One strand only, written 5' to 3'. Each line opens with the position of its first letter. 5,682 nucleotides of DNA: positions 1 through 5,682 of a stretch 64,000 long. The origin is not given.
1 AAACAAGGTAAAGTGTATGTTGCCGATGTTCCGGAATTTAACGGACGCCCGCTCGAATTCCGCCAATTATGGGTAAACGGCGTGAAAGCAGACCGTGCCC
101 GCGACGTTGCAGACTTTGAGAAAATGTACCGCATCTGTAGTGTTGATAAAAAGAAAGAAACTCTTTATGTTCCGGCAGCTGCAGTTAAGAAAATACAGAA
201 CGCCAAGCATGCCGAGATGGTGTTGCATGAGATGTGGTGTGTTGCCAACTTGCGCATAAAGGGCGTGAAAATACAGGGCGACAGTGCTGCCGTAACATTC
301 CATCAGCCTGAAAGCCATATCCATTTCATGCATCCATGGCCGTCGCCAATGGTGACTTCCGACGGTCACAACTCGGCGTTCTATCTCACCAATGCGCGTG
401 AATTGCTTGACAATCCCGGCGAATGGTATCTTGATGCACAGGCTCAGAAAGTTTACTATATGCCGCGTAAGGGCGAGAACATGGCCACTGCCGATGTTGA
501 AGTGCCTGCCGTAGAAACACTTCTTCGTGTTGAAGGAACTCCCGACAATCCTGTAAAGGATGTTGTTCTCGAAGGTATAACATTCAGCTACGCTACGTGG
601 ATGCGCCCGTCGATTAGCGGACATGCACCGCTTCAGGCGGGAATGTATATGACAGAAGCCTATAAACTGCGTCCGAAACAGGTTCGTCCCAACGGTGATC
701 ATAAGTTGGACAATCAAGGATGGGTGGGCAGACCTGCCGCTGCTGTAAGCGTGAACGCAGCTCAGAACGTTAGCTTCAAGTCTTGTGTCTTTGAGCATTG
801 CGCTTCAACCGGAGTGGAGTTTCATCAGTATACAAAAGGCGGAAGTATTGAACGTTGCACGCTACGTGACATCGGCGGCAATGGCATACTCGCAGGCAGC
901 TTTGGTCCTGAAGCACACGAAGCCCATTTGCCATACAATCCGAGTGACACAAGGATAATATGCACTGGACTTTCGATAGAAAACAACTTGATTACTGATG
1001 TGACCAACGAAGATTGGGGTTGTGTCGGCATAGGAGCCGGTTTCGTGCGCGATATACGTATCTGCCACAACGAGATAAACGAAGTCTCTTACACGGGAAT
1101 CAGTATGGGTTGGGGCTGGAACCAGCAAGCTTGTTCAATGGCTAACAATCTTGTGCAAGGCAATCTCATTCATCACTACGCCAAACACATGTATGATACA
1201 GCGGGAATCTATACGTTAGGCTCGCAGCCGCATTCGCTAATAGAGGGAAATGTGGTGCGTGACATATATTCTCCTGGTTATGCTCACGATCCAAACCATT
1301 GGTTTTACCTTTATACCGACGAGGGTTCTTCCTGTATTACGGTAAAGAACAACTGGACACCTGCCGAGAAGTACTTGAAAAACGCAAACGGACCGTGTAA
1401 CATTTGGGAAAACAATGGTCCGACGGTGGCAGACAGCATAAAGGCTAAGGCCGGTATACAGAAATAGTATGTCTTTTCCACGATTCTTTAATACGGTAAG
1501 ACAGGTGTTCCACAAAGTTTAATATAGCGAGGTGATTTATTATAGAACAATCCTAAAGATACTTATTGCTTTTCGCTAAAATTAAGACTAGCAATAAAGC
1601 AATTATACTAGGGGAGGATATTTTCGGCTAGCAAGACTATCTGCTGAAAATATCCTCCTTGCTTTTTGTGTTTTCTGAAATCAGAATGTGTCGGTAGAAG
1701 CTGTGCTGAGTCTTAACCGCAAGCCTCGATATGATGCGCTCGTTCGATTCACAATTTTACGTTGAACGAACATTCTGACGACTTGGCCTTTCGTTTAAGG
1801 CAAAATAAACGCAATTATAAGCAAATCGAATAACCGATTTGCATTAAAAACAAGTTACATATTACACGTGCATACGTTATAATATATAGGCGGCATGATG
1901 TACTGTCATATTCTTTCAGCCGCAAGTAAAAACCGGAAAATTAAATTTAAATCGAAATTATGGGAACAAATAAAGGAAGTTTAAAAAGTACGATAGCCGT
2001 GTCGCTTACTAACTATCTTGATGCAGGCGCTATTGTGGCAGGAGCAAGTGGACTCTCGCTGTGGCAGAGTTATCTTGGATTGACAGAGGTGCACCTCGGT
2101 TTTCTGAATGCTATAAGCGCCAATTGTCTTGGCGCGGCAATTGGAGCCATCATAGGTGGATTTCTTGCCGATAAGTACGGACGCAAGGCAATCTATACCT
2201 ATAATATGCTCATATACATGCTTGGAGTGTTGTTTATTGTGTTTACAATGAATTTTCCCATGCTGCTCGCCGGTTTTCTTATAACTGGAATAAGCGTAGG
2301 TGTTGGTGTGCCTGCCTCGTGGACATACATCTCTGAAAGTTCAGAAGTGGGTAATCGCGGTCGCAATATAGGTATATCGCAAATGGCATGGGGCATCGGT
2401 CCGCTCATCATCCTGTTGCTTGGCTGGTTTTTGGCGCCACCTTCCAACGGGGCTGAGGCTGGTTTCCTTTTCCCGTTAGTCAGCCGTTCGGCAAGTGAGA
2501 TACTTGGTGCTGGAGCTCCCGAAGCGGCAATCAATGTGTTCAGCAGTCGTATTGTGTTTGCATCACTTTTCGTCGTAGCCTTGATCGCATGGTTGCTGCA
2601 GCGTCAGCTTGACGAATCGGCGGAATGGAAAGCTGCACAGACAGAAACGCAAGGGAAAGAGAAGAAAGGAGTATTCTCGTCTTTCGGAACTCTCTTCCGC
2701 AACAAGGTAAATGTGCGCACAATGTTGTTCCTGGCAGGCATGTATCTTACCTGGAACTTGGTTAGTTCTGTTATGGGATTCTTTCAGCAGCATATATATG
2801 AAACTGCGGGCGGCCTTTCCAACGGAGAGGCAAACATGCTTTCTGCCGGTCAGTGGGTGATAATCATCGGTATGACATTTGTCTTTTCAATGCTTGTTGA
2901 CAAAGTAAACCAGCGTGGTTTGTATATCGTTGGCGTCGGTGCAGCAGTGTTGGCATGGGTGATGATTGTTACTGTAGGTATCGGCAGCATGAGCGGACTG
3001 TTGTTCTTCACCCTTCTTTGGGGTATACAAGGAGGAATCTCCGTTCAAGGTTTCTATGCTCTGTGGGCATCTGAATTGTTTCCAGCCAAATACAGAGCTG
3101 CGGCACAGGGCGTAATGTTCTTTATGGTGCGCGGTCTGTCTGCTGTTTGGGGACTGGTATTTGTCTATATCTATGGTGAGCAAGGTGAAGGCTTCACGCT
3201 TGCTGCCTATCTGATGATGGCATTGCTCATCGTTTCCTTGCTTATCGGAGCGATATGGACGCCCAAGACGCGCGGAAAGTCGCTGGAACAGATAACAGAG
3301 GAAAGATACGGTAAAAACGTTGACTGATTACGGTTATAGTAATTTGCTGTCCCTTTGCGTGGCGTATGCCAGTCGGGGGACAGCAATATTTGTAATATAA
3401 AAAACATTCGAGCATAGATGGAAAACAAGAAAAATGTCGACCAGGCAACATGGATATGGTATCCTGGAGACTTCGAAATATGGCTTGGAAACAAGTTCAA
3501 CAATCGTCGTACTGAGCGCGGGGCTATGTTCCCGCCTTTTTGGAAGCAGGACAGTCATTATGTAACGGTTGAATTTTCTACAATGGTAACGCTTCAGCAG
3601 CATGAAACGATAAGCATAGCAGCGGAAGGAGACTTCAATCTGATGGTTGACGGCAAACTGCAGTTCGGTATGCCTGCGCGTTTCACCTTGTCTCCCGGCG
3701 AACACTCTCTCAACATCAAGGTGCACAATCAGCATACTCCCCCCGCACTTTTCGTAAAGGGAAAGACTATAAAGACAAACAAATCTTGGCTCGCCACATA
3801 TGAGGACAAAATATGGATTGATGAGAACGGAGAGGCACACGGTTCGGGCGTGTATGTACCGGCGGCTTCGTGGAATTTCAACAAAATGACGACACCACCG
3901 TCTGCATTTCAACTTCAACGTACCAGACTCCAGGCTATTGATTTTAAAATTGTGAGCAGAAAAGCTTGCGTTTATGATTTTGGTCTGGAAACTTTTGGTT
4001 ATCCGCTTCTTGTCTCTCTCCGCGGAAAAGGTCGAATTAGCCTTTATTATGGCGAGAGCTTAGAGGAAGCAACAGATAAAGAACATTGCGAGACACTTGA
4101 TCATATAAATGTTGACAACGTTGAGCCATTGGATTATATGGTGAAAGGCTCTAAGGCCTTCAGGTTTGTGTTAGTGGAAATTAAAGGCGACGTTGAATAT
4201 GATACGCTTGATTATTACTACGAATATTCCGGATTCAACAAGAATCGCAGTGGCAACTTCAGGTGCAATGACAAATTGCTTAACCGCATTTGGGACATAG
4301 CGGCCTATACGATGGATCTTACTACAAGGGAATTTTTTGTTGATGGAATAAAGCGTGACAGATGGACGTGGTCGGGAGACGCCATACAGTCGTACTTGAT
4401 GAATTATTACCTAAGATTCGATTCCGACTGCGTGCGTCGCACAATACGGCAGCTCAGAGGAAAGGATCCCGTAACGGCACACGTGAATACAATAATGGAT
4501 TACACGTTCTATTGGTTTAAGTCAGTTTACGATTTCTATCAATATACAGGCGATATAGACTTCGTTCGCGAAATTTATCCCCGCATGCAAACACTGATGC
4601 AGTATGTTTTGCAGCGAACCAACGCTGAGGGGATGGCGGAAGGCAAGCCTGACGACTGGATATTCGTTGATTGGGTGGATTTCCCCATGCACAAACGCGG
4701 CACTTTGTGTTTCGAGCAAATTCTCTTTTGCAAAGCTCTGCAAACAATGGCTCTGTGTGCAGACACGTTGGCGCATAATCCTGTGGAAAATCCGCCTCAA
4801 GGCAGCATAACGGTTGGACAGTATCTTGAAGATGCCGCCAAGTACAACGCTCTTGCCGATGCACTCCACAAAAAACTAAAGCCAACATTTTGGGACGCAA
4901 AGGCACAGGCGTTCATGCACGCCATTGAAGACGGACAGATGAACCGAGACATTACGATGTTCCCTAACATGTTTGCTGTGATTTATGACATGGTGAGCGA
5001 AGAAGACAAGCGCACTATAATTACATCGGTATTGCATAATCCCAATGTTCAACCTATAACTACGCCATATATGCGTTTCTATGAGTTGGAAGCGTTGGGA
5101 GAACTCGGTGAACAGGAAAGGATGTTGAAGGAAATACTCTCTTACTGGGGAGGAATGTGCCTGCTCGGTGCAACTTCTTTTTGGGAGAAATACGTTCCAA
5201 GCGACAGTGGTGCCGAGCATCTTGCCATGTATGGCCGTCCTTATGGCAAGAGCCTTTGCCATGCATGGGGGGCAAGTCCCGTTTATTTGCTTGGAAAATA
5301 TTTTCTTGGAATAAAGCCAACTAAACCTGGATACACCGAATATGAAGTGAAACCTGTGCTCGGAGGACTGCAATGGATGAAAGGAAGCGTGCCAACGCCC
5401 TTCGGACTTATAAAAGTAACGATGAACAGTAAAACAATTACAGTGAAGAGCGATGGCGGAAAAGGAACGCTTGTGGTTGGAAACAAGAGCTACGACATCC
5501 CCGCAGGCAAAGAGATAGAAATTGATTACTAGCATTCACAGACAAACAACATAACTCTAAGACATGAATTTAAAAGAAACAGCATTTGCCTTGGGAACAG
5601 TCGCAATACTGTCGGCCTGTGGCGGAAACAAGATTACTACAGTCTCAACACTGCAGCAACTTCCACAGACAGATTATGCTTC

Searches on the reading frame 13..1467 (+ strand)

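Call 15: search_protein_families(library=pfam, proteins=[window:13-1467:+], max_evalue=0.0001)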
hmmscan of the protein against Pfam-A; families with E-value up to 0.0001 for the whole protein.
window:13-1467:+ (484 aa): 2 families
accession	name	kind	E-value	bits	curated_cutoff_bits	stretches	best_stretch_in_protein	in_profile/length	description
PF21231.2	GH141_M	-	2.2e-68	229.5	27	1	1-152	3-156/156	GH141 insertion domain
PF13229.12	Beta_helix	-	1.9e-08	34.5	25.9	1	244-414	2-157/158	Right handed beta helix region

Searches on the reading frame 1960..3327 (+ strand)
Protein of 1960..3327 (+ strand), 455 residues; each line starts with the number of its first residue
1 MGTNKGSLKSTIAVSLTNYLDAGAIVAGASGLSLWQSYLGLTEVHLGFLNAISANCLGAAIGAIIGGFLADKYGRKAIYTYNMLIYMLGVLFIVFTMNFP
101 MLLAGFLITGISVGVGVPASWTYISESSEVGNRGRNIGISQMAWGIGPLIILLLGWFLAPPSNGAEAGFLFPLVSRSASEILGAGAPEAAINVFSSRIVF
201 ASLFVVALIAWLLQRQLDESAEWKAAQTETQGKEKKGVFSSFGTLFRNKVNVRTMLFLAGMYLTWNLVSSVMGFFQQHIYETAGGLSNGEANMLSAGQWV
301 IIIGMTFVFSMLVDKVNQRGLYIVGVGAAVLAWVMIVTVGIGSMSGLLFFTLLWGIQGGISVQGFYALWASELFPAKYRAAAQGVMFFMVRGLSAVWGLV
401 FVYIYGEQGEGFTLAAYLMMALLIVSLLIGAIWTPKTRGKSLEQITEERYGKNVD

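Call 15: search_protein_families(library=pfam, proteins=[window:1960-3327:+], max_evalue=0.0001)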
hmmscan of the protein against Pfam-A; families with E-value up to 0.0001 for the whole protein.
window:1960-3327:+ (455 aa): 2 families
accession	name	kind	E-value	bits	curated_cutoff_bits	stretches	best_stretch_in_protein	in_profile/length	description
PF00083.30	Sugar_tr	-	2.6e-29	102.8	22.3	1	52-447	52-450/452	Sugar (and other) transporter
PF07690.21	MFS_1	-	4.9e-29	101.8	33.4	1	26-398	15-346/347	Major Facilitator Superfamily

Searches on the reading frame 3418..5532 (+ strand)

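Call 15: search_protein_families(library=pfam, proteins=[window:3418-5532:+], max_evalue=0.0001)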
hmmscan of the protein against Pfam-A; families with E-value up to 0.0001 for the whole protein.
window:3418-5532:+ (704 aa): 4 families
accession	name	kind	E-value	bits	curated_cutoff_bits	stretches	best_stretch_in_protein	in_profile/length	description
PF21209.4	Bac_rhamnosid-like_N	-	4.2e-82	275.1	27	1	51-253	1-209/209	Alpha-rhamnosidase-like, bacteroidetes, N-terminal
PF17389.8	Bac_rhamnosid6H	-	1.5e-25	90.7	24.5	1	277-627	2-337/339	Bacterial alpha-L-rhamnosidase 6 hairpin glycosidase domain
PF06202.20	GDE_C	-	2.9e-09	36.8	21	1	359-538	79-255/367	Amylo-alpha-1,6-glucosidase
PF17390.7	Bac_rhamnosid_C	-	3.2e-05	24.1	22.1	1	631-670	1-41/78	Bacterial alpha-L-rhamnosidase C-terminal domain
